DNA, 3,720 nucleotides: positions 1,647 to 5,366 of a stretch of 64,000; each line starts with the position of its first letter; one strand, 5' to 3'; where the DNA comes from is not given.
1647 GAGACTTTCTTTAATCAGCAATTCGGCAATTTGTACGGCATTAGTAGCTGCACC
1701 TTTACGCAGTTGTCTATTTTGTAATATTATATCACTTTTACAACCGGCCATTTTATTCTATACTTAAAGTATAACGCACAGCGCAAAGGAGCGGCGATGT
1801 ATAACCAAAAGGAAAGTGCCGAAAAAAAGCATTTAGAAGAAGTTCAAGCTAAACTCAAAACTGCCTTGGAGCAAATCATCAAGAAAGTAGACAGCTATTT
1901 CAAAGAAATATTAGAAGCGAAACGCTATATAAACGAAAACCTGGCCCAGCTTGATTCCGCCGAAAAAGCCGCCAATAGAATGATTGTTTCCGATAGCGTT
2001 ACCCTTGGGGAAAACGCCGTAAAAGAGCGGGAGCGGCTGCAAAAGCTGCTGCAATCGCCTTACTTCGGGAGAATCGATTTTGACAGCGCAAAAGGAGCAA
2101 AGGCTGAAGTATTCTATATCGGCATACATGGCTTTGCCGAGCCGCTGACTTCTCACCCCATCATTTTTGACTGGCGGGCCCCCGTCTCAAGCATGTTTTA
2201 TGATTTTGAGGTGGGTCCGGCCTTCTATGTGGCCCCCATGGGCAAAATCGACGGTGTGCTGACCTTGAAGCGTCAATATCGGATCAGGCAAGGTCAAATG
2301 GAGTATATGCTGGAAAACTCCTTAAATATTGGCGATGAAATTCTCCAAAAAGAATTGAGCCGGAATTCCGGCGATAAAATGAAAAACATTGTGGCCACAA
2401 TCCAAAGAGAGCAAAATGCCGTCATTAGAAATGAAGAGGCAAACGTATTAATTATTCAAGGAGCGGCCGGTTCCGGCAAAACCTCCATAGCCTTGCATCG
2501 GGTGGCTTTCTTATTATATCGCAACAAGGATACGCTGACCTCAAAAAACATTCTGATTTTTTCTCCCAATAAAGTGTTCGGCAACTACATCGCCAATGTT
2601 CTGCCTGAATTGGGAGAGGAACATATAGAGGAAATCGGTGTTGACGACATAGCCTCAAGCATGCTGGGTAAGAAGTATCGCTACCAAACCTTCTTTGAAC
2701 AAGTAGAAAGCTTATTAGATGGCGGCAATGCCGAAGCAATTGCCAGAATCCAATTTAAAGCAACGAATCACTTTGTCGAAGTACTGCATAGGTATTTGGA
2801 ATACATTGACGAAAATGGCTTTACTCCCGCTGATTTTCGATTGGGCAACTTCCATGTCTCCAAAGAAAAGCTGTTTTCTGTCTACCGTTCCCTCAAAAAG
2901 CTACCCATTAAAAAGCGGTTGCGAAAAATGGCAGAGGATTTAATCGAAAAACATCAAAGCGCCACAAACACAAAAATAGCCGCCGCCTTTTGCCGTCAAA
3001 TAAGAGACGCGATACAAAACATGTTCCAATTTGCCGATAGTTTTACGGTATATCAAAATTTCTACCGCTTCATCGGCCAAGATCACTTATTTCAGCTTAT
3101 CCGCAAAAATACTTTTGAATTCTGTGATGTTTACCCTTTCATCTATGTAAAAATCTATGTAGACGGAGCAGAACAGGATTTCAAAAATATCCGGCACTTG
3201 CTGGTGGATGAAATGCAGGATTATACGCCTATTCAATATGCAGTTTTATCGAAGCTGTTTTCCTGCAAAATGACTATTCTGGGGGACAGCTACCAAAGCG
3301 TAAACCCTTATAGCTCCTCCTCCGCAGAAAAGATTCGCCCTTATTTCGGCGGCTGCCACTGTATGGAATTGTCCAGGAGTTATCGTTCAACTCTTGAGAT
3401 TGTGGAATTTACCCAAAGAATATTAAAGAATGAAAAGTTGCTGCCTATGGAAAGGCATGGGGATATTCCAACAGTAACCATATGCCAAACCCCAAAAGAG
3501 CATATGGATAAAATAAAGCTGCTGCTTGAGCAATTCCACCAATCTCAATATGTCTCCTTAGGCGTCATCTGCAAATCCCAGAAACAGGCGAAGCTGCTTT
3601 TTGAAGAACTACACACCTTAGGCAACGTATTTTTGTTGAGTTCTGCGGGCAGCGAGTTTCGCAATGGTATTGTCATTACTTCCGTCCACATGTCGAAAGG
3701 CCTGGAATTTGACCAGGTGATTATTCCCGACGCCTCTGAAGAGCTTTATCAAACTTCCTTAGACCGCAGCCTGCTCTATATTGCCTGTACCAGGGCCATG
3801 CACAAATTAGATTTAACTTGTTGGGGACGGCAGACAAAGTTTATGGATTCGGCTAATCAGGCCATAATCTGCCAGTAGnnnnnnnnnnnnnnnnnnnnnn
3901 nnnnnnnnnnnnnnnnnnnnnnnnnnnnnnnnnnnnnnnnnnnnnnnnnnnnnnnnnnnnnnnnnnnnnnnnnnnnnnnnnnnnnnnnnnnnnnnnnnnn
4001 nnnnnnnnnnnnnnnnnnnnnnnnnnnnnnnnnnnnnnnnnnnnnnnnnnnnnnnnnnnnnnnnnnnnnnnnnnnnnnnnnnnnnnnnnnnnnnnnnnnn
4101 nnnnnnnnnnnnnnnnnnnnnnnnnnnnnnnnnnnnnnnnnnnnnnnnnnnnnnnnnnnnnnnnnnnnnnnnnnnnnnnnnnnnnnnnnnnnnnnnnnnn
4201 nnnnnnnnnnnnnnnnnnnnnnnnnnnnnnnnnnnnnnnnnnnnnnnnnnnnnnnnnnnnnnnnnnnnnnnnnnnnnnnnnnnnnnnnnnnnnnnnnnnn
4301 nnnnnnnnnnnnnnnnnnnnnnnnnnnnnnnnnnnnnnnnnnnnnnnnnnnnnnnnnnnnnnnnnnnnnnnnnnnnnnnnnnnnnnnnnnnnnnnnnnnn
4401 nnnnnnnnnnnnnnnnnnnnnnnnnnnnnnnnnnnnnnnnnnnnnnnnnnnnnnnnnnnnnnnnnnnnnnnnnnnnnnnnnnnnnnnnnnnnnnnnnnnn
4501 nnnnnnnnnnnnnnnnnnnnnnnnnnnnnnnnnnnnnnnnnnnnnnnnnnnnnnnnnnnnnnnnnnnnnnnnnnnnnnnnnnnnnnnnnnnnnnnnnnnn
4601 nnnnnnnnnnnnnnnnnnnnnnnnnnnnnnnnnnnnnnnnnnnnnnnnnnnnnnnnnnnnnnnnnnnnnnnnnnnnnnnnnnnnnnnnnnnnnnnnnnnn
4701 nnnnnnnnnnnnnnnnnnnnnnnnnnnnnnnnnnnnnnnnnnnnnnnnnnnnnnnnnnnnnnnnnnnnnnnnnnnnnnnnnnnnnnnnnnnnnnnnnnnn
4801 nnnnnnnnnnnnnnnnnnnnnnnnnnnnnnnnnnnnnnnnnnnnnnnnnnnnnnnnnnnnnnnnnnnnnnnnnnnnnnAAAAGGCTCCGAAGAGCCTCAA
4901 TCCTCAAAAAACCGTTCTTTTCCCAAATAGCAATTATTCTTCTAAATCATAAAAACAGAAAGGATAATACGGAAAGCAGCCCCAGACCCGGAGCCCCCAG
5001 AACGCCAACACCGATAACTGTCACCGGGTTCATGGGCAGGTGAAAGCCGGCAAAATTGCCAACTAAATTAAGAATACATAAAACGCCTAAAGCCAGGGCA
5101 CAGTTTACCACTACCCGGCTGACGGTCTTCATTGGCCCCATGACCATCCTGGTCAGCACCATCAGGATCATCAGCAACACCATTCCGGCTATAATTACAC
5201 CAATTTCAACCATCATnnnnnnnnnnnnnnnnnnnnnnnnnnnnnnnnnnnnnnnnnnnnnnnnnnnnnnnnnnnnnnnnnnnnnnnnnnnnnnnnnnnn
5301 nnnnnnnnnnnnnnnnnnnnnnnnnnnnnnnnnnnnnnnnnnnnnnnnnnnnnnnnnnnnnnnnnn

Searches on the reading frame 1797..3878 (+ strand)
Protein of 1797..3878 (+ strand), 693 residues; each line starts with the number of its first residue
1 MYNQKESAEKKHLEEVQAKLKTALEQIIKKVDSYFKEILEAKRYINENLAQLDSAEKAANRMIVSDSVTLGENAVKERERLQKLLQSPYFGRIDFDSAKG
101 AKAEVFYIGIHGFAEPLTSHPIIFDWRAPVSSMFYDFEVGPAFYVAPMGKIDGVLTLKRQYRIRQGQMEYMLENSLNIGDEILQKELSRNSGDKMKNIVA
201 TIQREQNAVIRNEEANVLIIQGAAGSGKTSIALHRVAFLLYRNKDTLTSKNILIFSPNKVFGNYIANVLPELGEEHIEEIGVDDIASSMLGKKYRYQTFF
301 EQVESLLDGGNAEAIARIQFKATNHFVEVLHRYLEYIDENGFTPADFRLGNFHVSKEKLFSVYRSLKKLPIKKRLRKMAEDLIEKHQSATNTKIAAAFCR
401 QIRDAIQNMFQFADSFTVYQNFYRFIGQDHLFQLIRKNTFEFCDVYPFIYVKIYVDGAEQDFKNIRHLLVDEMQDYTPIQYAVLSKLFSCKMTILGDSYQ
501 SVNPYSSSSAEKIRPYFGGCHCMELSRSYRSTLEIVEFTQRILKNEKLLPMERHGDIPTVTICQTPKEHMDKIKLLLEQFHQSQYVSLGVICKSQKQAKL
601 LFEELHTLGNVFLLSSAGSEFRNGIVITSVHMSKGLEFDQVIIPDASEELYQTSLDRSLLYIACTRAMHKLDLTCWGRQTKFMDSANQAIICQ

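Call 11: search_protein_families(library=pfam, proteins=[window:1797-3878:+])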
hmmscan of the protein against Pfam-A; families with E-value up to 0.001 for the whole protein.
window:1797-3878:+ (693 aa): 6 families
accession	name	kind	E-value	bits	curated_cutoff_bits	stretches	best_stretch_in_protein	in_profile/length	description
PF00580.27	UvrD-helicase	-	5e-14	53.1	23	1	204-503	3-253/271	UvrD/REP helicase N-terminal domain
PF13361.12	UvrD_C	-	5.2e-10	39.7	25.6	1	619-673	281-345/350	UvrD-like helicase C-terminal domain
PF13538.12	UvrD_C_2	-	9.8e-10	38.6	27.4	1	625-671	2-49/52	UvrD-like helicase C-terminal domain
PF13245.12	AAA_19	-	8.2e-09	36.2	25.1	0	206-258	2-50/134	AAA domain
PF01443.25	Viral_helicase1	-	3.7e-08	33.9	21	1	465-671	60-224/228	Viral superfamily 1 RNA helicase core domain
PF25199.1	nSTAND_NTPase5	-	0.00021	21.6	34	1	198-245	24-70/145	Novel STAND NTPase 5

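Call 12: find_encoding_contigs(protein=window:1797-3878:+, flank=10000, max_places=10)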
Protein window:1797-3878:+ (693 aa): 2 contigs read that carry it; 1 place shown.
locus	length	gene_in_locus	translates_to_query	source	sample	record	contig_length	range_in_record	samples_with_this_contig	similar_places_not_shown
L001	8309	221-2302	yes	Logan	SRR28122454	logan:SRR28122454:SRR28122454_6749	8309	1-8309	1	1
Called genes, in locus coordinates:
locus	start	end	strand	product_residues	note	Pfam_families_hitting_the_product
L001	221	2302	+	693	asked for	PF00580:UvrD-helicase, PF13245:AAA_19 (faint), PF01443:Viral_helicase1 (faint), PF13361:UvrD_C (weak), PF13538:UvrD_C_2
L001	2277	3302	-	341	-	PF08902:DUF1848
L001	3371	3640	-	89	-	PF07441:BofA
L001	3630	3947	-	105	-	PF10704:DUF2508 (weak)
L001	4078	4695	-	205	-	PF21176:RecR_HhH, PF01751:Toprim, PF13662:Toprim_4, PF21175:RecR_C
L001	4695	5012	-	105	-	PF02575:YbaB_DNA_bd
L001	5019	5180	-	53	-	-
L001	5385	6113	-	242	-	PF13350:Y_phosphatase3, PF22741:PTP-NADK (faint), PF22784:PTP-SAK (faint), PF22785:Tc-R-P (faint)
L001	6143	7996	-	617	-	PF05496:RuvB_N (faint), PF13177:DNA_pol3_delta2, PF13401:AAA_22 (faint), PF13604:AAA_30 (faint), PF00004:AAA, PF22608:DNAX_ATPase_lid, PF12169:DNA_pol3_gamma3, PF20964:DnaX_C (weak), +1 more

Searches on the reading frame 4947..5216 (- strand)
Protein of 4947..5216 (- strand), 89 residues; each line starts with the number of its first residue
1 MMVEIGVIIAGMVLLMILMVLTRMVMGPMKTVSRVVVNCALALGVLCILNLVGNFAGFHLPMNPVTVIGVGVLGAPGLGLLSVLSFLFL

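Call 11: search_protein_families(library=pfam, proteins=[window:4947-5216:-])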
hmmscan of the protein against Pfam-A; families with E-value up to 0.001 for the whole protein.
window:4947-5216:- (89 aa): 1 family
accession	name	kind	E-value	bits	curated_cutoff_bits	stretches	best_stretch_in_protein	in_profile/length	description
PF07441.16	BofA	-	5.3e-14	52.6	26.1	1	14-86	2-74/75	SigmaK-factor processing regulatory protein BofA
